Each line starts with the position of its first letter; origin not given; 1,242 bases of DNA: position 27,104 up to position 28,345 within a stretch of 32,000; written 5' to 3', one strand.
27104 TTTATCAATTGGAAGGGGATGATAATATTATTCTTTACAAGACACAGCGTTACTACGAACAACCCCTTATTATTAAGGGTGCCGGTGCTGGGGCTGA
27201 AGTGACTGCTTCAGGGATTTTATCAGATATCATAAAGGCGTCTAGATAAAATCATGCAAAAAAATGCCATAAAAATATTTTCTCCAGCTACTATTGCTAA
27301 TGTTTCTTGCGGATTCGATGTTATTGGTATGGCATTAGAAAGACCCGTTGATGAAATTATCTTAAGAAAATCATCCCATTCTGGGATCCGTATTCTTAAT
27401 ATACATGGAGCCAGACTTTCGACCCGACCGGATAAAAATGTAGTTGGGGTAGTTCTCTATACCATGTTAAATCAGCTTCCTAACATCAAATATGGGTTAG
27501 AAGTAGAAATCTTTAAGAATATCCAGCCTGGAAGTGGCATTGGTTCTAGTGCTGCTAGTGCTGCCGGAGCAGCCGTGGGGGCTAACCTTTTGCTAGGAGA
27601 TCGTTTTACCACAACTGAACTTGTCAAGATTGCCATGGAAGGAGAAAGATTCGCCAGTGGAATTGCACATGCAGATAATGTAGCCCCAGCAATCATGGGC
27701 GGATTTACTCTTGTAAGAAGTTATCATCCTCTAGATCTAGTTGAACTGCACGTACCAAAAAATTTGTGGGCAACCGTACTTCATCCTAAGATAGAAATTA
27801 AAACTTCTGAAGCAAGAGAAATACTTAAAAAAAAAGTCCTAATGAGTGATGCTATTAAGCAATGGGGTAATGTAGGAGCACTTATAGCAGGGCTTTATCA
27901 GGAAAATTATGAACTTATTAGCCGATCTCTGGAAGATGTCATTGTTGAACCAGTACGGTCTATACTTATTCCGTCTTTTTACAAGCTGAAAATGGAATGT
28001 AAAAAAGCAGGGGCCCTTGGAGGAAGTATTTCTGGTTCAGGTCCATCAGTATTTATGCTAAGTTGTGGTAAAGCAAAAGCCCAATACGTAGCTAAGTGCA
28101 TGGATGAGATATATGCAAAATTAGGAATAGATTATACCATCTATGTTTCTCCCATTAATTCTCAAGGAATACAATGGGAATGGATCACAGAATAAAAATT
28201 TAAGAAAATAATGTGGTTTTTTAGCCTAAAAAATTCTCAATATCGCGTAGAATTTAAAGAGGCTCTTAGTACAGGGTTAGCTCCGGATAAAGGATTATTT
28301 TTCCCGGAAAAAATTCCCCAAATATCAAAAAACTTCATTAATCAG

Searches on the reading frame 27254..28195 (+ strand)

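Call 48: search_protein_families(library=pfam, proteins=[window:27254-28195:+], max_evalue=0.00001)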
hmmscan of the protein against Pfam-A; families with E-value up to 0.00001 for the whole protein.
window:27254-28195:+ (313 aa): 2 families
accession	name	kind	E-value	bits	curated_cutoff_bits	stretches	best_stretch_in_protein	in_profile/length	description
PF00288.32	GHMP_kinases_N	-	4.1e-16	59.4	22.3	1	67-150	6-87/87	GHMP kinases N terminal domain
PF08544.19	GHMP_kinases_C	-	4.8e-10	40.1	21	1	211-285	6-81/85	GHMP kinases C terminal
